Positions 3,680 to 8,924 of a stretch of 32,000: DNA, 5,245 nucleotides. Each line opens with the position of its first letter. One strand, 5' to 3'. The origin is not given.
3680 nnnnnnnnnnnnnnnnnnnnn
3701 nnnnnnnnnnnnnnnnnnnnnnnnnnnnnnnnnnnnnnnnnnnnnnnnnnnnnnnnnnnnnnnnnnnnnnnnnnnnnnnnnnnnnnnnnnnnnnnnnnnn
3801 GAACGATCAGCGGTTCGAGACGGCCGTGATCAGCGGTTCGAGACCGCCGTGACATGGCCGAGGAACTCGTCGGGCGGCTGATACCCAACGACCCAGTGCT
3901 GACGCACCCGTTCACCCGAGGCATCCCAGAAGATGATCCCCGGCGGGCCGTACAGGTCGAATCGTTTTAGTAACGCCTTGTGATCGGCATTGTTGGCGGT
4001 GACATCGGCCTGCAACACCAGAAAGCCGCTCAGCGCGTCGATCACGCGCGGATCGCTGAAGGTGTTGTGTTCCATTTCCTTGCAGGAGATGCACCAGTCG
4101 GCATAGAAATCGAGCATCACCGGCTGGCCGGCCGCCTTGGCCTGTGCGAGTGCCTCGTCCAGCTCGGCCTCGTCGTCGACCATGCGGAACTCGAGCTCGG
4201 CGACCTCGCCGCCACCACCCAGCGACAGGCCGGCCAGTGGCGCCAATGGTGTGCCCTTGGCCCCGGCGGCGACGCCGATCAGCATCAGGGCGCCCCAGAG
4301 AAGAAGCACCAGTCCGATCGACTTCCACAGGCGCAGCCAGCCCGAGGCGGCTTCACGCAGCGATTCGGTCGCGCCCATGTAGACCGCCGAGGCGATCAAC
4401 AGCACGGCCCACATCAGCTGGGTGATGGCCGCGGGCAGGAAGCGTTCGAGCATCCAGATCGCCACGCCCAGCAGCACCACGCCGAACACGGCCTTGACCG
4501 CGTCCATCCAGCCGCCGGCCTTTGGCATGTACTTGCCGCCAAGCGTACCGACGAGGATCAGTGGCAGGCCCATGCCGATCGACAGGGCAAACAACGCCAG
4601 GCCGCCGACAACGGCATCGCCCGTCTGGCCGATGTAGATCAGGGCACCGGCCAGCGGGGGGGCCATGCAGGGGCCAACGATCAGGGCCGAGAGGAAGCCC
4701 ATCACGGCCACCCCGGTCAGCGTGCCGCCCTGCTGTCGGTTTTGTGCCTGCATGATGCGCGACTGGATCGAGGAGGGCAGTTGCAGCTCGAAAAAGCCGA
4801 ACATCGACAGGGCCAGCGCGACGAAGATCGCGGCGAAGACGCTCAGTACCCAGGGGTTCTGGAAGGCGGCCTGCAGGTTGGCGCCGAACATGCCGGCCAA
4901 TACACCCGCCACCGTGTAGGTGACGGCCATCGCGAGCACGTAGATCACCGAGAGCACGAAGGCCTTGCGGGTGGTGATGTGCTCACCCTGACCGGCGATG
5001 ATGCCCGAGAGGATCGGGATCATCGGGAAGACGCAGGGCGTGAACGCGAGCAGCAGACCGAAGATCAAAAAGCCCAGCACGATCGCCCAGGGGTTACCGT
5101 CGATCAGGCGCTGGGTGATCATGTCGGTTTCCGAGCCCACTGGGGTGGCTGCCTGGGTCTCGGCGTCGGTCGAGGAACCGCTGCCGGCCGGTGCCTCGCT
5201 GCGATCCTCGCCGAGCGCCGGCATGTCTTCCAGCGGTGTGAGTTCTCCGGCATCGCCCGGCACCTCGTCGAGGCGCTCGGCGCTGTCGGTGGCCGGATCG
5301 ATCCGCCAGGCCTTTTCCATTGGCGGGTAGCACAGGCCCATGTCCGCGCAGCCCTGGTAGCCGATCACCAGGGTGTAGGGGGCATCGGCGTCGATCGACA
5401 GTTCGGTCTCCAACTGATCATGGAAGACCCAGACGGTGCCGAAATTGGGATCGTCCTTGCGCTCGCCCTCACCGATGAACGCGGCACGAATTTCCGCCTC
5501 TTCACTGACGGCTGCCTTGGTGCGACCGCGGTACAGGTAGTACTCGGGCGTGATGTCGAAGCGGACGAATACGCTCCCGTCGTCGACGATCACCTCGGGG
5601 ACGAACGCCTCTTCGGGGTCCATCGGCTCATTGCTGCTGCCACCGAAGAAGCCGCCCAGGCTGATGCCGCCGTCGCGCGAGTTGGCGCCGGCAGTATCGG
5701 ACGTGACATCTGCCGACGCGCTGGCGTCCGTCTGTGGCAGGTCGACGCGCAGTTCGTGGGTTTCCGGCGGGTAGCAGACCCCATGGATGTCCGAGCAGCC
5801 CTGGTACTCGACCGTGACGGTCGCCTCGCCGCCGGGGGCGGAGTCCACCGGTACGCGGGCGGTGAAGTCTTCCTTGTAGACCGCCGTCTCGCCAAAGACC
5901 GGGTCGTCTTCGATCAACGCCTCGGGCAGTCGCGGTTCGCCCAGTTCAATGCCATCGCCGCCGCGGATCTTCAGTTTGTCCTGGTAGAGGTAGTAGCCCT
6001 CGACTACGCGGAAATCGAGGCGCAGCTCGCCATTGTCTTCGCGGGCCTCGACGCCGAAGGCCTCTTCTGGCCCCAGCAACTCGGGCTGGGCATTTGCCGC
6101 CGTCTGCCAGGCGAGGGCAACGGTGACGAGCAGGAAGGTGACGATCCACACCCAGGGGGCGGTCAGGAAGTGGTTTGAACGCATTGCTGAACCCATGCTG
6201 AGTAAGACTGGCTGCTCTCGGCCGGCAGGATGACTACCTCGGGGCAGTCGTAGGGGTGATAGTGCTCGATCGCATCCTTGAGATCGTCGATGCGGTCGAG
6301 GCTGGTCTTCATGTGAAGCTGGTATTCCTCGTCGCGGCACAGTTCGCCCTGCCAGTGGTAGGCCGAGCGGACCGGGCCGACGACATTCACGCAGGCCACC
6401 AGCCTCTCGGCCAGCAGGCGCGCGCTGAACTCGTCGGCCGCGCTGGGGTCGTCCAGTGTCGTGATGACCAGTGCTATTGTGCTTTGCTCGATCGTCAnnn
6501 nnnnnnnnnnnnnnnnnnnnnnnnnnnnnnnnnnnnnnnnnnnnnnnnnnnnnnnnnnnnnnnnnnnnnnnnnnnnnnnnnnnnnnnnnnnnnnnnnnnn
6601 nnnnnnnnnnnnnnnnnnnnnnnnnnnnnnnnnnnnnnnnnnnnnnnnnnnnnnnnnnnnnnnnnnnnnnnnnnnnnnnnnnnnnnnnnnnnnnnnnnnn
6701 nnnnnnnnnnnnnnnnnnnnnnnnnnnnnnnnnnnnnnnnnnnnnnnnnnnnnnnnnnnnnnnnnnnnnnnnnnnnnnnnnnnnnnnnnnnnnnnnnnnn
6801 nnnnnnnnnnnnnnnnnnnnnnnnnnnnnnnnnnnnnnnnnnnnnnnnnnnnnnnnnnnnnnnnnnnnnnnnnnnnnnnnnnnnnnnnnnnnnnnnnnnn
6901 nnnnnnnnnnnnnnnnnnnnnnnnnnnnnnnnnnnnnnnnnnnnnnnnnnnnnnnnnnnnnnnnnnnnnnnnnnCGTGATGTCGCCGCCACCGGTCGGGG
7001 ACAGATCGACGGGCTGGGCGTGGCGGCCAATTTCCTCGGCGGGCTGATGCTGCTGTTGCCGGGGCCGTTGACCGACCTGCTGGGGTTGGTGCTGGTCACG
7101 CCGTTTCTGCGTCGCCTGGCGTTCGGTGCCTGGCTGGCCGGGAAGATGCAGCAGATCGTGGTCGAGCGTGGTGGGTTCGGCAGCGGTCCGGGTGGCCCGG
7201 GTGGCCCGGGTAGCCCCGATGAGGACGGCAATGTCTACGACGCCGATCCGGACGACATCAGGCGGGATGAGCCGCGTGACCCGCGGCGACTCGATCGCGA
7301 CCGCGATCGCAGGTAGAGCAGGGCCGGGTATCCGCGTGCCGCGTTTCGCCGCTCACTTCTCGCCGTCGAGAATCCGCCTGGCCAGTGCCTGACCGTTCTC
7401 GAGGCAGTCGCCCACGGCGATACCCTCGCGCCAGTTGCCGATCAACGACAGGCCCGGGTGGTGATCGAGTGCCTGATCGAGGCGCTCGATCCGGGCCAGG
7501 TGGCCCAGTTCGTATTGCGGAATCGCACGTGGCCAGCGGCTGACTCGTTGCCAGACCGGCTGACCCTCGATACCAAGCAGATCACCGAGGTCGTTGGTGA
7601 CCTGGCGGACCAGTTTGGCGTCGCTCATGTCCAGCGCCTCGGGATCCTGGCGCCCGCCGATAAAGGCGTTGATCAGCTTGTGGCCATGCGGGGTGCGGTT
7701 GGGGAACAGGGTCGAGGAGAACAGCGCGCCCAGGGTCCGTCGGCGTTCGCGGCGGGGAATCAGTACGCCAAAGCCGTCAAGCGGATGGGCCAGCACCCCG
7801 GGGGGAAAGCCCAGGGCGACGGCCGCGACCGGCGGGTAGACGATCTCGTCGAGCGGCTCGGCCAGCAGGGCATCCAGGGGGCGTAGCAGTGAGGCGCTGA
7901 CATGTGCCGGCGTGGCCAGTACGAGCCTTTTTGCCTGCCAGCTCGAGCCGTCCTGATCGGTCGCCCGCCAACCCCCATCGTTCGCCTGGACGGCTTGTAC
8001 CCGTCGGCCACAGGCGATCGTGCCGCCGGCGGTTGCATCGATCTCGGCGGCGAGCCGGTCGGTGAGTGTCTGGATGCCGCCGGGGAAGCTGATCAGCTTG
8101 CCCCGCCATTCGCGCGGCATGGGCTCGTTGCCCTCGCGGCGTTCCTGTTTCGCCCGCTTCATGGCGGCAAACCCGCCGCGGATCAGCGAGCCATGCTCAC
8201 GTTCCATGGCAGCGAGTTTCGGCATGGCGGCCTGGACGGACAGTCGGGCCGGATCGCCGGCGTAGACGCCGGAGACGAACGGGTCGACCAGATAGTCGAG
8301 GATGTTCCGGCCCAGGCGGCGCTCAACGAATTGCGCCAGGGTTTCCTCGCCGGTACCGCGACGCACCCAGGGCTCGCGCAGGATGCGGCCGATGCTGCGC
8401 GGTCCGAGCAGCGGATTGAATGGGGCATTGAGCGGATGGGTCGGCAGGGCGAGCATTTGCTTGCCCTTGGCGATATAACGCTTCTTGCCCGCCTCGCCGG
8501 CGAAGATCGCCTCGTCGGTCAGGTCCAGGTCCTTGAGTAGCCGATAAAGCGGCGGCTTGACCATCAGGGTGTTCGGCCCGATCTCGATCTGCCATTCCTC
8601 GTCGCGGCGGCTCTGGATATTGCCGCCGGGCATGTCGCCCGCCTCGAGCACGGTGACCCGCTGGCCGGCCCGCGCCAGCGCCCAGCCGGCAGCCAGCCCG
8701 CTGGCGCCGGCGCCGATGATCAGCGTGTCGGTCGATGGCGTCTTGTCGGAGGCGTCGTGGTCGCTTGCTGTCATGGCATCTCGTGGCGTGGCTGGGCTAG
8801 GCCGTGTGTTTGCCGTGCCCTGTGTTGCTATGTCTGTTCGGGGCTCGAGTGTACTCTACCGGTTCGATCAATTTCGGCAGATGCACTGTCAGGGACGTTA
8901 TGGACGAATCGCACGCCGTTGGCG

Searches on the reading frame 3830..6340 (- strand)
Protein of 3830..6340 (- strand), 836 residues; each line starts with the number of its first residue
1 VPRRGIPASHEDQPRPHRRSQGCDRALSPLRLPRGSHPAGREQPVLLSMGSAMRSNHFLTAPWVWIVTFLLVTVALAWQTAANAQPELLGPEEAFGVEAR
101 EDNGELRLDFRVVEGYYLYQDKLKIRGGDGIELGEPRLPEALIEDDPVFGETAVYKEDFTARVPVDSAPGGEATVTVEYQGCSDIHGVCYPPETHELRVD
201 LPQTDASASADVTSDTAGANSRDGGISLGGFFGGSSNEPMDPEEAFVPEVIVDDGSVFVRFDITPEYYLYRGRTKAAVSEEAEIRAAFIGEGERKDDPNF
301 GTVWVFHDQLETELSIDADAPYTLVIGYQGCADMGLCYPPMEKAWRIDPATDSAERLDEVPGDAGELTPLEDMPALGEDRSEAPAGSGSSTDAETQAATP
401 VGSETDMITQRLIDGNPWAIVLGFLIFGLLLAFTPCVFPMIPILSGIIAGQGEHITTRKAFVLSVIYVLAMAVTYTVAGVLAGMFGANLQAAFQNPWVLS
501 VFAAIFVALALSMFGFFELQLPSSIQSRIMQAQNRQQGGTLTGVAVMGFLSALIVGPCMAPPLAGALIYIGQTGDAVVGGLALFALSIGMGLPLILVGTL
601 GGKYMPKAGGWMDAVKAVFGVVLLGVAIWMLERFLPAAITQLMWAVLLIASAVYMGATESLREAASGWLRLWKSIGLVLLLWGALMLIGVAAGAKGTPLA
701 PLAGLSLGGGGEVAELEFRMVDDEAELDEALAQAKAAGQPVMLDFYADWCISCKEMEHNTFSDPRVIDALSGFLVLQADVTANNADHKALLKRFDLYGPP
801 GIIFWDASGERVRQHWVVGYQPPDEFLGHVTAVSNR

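Call 29: search_protein_families(library=pfam, proteins=[window:3830-6340:-], max_evalue=0.001)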
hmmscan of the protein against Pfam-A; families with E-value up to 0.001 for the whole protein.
window:3830-6340:- (836 aa): 7 families
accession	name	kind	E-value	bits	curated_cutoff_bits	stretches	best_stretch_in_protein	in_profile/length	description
PF02683.22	DsbD_TM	-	5.8e-101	336.8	27.1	1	418-635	2-219/219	Cytochrome C biogenesis protein transmembrane domain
PF11412.14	DsbD_N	-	8.7e-52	174.6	25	2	85-199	1-117/119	Thiol:disulfide interchange protein DsbD, N-terminal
PF13899.12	Thioredoxin_7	-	6.8e-15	55.4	27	1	725-806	4-82/83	Thioredoxin-like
PF13098.12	Thioredoxin_2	-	1.7e-11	44.8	27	1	734-827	1-101/104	Thioredoxin-like domain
PF13386.12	DsbD_2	-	2.9e-08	34.3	24.9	1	424-622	2-195/199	Cytochrome C biogenesis protein transmembrane region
PF00085.26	Thioredoxin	-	2.7e-05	24.6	23.5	1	725-807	8-81/103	Thioredoxin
PF03190.21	Thioredox_DsbH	-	0.0001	22.7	27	1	728-772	27-71/163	Protein of unknown function, DUF255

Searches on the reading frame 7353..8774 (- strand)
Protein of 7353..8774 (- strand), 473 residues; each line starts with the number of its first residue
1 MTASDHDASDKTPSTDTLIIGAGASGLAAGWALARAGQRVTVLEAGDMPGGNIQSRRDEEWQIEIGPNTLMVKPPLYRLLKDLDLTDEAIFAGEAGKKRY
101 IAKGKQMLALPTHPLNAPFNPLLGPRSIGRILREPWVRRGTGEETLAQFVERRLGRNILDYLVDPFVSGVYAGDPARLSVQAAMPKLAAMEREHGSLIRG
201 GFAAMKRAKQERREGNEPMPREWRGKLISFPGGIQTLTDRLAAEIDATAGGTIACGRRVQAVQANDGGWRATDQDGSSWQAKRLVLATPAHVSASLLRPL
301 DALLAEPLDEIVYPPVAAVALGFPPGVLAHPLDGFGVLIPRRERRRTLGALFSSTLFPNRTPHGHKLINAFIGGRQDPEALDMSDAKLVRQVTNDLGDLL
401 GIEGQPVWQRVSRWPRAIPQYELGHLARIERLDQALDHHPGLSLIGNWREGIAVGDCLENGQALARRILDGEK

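Call 29: search_protein_families(library=pfam, proteins=[window:7353-8774:-], max_evalue=0.001)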
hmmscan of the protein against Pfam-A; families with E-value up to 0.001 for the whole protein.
window:7353-8774:- (473 aa): 12 families
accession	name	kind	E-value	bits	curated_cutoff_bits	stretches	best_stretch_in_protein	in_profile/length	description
PF01593.30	Amino_oxidase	-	4.9e-60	204.5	19.8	1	25-469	2-443/443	Flavin containing amine oxidoreductase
PF13450.12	NAD_binding_8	-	1.9e-15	57.3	21.9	1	19-83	1-68/68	NAD(P)-binding Rossmann-like domain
PF01266.30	DAO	-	2e-14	54.3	27.9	2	16-51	1-37/353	FAD dependent oxidoreductase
PF03486.20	HI0933_like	-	8.2e-07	29.2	50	1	16-52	2-38/244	HI0933-like protein Rossmann domain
PF00890.30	FAD_binding_2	-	4.5e-06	26.6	20.4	1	16-53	1-38/414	FAD binding domain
PF07992.20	Pyr_redox_2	-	4.9e-06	26.6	26.1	0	15-49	143-177/291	Pyridine nucleotide-disulphide oxidoreductase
PF12831.13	FAD_oxidored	-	2e-05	24.5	27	1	16-53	1-38/416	FAD dependent oxidoreductase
PF13738.12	Pyr_redox_3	-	4e-05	23.5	30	0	18-47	1-31/305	Pyridine nucleotide-disulphide oxidoreductase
PF01946.23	Thi4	-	7.9e-05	22.4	26.2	1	8-53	11-57/235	Thi4 family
PF01494.25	FAD_binding_3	-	0.00017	21.4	22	1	15-45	2-32/349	FAD binding domain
PF00070.33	Pyr_redox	-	0.00061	20.7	22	0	17-50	2-35/82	Pyridine nucleotide-disulphide oxidoreductase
PF13454.12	NAD_binding_9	-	0.00083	19.8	21.8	0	255-288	119-152/155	FAD-NAD(P)-binding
